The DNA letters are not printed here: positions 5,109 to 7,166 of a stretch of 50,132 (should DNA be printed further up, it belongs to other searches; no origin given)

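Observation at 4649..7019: Uncharacterised two-gene cassette (201 aa plus 586 aa with an Mrr-like nuclease N-terminus), divergent from an RM pair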

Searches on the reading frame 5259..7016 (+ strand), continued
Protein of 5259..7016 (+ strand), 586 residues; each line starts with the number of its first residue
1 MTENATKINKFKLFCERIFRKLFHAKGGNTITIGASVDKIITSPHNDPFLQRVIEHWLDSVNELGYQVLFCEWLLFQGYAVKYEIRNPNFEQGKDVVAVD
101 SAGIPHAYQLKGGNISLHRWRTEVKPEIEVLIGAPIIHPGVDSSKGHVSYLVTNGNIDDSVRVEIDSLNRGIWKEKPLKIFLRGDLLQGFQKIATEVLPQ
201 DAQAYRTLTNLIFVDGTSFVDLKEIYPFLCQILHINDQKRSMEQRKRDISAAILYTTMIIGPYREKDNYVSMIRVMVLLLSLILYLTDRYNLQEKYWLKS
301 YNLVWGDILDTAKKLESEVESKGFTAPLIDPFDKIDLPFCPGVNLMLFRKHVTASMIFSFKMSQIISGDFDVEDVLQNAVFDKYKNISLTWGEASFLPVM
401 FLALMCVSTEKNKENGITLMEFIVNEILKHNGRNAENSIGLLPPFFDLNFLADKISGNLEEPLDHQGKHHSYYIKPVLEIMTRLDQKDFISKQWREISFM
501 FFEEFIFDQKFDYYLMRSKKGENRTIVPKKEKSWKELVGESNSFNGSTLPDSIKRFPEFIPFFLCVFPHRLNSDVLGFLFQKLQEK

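Call 55: search_protein_representatives(alignment_id=A2)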
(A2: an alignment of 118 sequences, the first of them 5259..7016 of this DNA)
Query: 118 sequences, 536 profile positions. Proteins with E-value up to 0.001 (for the whole library): 1468; up to 1e-10: 1157; up to 1e-30: 694. The best 150 are listed.
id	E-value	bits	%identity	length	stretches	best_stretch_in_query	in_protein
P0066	1.6e-210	717.1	-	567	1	3-533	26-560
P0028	7.4e-210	714.9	-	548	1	4-534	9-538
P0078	1.4e-201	687.5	-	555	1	2-534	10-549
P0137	1.9e-199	680.6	-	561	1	4-532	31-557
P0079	1.7e-197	674.1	-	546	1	2-531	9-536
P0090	1.1e-189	648.4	-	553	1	3-534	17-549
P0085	9.1e-186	635.4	-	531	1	6-532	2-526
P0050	6.7e-184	629.2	-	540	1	3-533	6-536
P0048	4.7e-183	626.4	-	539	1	3-531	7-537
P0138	3.2e-176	603.9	-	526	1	7-532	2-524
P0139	4.3e-168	577.1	-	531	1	6-533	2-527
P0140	3.0e-165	567.7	-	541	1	9-532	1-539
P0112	7.7e-165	566.3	-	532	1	9-534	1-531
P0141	3.2e-163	561.0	-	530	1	7-532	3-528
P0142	3.8e-162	557.4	-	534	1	7-532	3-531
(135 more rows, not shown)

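Call 56: search_dna_similar(query=window:5259-7016:+, collection=plasmids, mode=protein, max_evalue=0.001)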
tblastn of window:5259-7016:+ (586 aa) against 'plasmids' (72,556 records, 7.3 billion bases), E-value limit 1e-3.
Records with a match: 1; places in all: 1; records where one place covers at least 80% of the query: 0.
Best place of each record, by identity: <60% 1.
By first word of the organism name: Rhodococcus 1.
By predicted mobility (MOB-suite, as given by PLSDB): mobilizable 1.
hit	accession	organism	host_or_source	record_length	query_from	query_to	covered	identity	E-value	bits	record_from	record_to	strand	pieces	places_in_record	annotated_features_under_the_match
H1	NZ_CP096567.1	Rhodococcus qingshengii JCM 15477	sandy loam,soil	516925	49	170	21%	30.4%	5e-4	51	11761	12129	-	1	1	restriction endonuclease | hypothetical protein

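Call 57: search_dna_similar(query=window:5259-7016:+, collection=phages, mode=protein, max_evalue=0.001)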
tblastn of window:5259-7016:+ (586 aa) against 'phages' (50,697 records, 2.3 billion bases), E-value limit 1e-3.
No match.

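Call 58: find_related_loci(query=A2, collection=viral_contigs, flank=8000)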
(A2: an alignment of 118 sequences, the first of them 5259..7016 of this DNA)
Query A2 (586 aa) in viral_contigs; peptide patterns used: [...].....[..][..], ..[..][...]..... (x = any residue, [..] = any of these).
46 stretches matched a pattern; 1 encode a relative of the query (tblastn E <= 1e-3); 1 distinct loci.
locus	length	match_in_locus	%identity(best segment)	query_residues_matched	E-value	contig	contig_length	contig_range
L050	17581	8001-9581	29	49-579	1e-65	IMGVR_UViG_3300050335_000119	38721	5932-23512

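Call 59: get_annotated_region(hit=H1, flank=5000)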
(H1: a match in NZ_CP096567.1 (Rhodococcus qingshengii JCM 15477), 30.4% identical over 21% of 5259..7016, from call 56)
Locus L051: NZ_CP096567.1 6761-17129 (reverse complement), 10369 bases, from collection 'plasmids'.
description: Rhodococcus qingshengii JCM 15477 strain djl-6 plasmid pdjl-6-4, complete sequence
organism: Rhodococcus qingshengii JCM 15477 (NCBI taxid 1303681)
taxonomy: Bacteria; Actinomycetota; Actinomycetes; Mycobacteriales; Nocardiaceae; Rhodococcus; Rhodococcus qingshengii; Rhodococcus qingshengii JCM 15477
host: -; source: sandy loam,soil; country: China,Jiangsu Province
typing (MOB-suite, as given by PLSDB): mobilizable; relaxase MOBP
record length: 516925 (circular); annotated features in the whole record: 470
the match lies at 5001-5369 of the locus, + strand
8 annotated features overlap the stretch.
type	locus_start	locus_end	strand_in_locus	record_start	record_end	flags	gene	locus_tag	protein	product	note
CDS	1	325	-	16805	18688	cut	-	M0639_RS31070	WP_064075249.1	ATP-dependent endonuclease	-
CDS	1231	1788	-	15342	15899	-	-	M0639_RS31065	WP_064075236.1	hypothetical protein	-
CDS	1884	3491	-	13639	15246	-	-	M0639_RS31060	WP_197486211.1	exonuclease domain-containing protein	-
CDS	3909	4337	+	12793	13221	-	-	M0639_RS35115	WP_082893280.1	AAA family ATPase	-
CDS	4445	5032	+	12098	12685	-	-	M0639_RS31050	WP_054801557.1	hypothetical protein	-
CDS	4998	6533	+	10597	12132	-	-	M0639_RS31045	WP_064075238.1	restriction endonuclease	-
CDS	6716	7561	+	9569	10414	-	-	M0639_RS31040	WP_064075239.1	hypothetical protein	-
CDS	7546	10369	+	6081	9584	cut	-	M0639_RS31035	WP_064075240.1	DEAD/DEAH box helicase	-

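Call 61: search_protein_families(library=pfam, proteins=[L051:4998-6530:+, L051:4445-5029:+, L050:82-2577:+, L050:2663-4552:+, L050:4566-5267:+, L050:5254-6699:+, L050:6686-7405:+, L050:9846-11036:+, L050:11018-12091:+, L050:12153-14354:-], max_evalue=0.01)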
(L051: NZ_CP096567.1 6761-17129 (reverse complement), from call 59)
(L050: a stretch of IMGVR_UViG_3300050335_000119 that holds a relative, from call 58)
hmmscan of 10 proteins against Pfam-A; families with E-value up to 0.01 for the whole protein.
L051:4998-6530:+ (511 aa): 1 family
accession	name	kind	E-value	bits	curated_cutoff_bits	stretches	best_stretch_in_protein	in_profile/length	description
PF04471.18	Mrr_cat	-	0.0001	22.8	21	1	12-121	2-99/115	Restriction endonuclease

L051:4445-5029:+ (195 aa): 0 families

L050:82-2577:+ (832 aa): 12 families
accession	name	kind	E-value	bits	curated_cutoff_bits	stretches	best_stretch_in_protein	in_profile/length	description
PF13087.12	AAA_12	-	6.2e-14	52.5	27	1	672-810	63-194/195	AAA domain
PF13086.12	AAA_11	-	1e-12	48.8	27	2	521-580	196-254/257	AAA domain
PF01443.25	Viral_helicase1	-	4.4e-10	40.2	21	1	746-807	171-227/228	Viral superfamily 1 RNA helicase core domain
PF13604.12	AAA_30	-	1.4e-05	25.4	27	0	56-84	10-40/191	AAA domain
PF09848.15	SLFN-g3_helicase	-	7.3e-05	22.6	24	0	752-785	270-303/354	Schlafen group 3, DNA/RNA helicase domain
PF13538.12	UvrD_C_2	-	0.0001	22.5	27.4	1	754-807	4-52/52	UvrD-like helicase C-terminal domain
PF13245.12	AAA_19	-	0.00013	22.6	25.1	0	55-87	4-36/134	AAA domain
PF20720.3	nSTAND3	-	0.00048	20.3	27.2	1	48-107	3-61/155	Novel STAND NTPase 3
PF13481.12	AAA_25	-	0.0021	18.1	27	1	52-91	22-62/195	AAA domain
PF25199.1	nSTAND_NTPase5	-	0.0037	17.5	34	0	60-90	39-69/145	Novel STAND NTPase 5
PF13191.12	AAA_16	-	0.0074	17.2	32.6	0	50-93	10-56/167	AAA ATPase domain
PF00004.35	AAA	-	0.0099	16.8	21.2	0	67-102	3-34/131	ATPase family associated with various cellular activities (AAA)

L050:2663-4552:+ (630 aa): 6 families
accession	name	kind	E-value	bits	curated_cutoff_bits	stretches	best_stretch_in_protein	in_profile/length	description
PF07693.20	KAP_NTPase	-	4.9e-44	151.2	20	1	14-382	1-292/293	KAP family P-loop domain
PF00910.28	RNA_helicase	-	0.00056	20.8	21.5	0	37-96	3-64/105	RNA helicase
PF13401.12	AAA_22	-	0.0017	19.1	27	0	37-137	10-33/130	AAA domain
PF00308.24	Bac_DnaA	-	0.0026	18.4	23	0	21-77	26-78/162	Bacterial DnaA ATPAse domain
PF13191.12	AAA_16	-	0.0058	17.6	32.6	0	37-209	29-144/167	AAA ATPase domain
PF00004.35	AAA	-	0.0067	17.3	21.2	0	37-75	3-35/131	ATPase family associated with various cellular activities (AAA)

L050:4566-5267:+ (234 aa): 0 families

L050:5254-6699:+ (482 aa): 1 family
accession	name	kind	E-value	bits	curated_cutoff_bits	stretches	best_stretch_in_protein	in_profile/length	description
PF06508.19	QueC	-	0.00016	21.7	22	0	150-207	3-58/210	Queuosine biosynthesis protein QueC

L050:6686-7405:+ (240 aa): 1 family
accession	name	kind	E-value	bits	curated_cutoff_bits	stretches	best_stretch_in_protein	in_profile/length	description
PF01026.27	TatD_DNase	-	1.5e-40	139.6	27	1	5-237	1-252/253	TatD related DNase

L050:9846-11036:+ (397 aa): 1 family
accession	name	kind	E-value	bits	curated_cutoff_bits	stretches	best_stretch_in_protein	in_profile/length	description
PF03235.19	GmrSD_N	-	0.00015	22.4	33.2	1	61-280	29-143/199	GmrSD restriction endonuclease, N-terminal domain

L050:11018-12091:+ (358 aa): 0 families

L050:12153-14354:- (734 aa): 0 families

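Call 81: find_encoding_contigs(protein=P0096, flank=7000, max_places=1)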
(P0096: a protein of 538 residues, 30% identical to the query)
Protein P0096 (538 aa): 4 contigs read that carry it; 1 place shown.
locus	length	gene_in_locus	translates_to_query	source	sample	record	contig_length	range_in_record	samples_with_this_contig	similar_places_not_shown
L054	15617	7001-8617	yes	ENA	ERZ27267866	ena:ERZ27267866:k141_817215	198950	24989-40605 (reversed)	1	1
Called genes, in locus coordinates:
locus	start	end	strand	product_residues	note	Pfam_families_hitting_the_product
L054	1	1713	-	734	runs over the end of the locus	PF00069:Pkinase, PF07714:PK_Tyr_Ser-Thr, PF13191:AAA_16, PF13401:AAA_22 (weak)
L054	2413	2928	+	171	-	-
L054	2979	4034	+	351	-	-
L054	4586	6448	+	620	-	PF02518:HATPase_c (weak)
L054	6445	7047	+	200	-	-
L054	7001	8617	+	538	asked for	-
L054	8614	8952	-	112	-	PF07508:Recombinase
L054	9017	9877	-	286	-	-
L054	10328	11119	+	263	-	PF01590:GAF, PF13185:GAF_2 (weak)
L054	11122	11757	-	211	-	-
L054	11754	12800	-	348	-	PF06580:His_kinase, PF02518:HATPase_c (weak)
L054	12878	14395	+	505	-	PF13513:HEAT_EZ (faint), PF00514:Arm (faint), PF01602:Adaptin_N (faint), PF02985:HEAT (faint), PF13646:HEAT_2, PF03130:HEAT_PBS (weak), PF13646:HEAT_2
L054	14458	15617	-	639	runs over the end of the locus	PF25852:DUF6242_C (faint), PF13088:BNR_2 (faint), PF14870:PSII_BNR (faint), PF02012:BNR (faint), PF15899:BNR_6 (faint), PF15902:Sortilin-Vps10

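Call 82: find_encoding_contigs(protein=P0115, flank=7000, max_places=1)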
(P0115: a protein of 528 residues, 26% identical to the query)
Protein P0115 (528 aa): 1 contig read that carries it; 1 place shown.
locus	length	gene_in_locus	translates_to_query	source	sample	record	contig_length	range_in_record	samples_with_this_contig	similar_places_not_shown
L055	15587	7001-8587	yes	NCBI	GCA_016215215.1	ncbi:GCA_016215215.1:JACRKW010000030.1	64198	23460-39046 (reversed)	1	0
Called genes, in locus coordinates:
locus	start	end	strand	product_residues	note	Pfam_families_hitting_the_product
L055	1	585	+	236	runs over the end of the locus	PF01209:Ubie_methyltran, PF02353:CMAS (weak), PF13489:Methyltransf_23, PF05175:MTS, PF08241:Methyltransf_11, PF08242:Methyltransf_12, PF13649:Methyltransf_25, PF13847:Methyltransf_31, +1 more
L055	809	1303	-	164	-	PF05573:NosL (faint)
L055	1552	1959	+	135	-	-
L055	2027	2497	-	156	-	-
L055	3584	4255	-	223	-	PF08238:Sel1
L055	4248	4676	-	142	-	PF01844:HNH (weak), PF14279:HNH_5 (weak)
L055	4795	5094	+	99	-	PF13560:HTH_31, PF01381:HTH_3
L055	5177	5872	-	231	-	-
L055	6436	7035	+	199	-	-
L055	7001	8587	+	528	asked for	-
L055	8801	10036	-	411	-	-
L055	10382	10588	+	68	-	PF12728:HTH_17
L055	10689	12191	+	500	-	-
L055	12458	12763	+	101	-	-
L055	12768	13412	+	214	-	-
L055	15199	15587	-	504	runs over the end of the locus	PF05681:Fumerase, PF05683:Fumerase_C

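Call 83: find_encoding_contigs(protein=P0091, flank=7000, max_places=1)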
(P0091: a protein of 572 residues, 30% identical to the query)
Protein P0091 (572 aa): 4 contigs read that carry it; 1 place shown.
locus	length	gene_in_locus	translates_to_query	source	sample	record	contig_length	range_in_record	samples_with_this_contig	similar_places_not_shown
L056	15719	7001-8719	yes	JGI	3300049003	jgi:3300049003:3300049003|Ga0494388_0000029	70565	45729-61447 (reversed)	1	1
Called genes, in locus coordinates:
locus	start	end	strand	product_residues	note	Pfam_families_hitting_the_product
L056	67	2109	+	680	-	PF08487:VIT, PF13757:VIT_2, PF00092:VWA, PF13519:VWA_2, PF13768:VWA_3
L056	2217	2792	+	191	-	PF04203:Sortase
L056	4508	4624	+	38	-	-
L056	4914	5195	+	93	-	PF13560:HTH_31, PF12844:HTH_19, PF13443:HTH_26 (weak), PF01381:HTH_3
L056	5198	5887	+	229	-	-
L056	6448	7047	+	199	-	-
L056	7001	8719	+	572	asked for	-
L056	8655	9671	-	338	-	PF14022:DUF4238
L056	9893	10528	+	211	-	-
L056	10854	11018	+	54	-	-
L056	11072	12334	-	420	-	PF13424:TPR_12 (faint)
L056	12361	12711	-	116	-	PF12844:HTH_19, PF13560:HTH_31, PF01381:HTH_3, PF13443:HTH_26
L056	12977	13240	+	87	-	-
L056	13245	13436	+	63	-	-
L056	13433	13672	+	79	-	-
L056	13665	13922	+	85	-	-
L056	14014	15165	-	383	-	-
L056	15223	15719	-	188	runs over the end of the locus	-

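Call 90: search_protein_families(library=pfam, alignment_id=A1, max_evalue=0.1)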
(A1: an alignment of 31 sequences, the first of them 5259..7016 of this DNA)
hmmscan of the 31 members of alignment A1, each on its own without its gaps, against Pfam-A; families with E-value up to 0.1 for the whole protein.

A. member 1, window:5259-7016:+ (586 aa): 0 families

B. families by the number of members that match (of 31 scanned): 2 families
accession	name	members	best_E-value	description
PF06769.20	YoeB_toxin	1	0.027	YoeB-like toxin of bacterial type II toxin-antitoxin system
PF07092.18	TMEM106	1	0.049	TM106 protein C-terminal domain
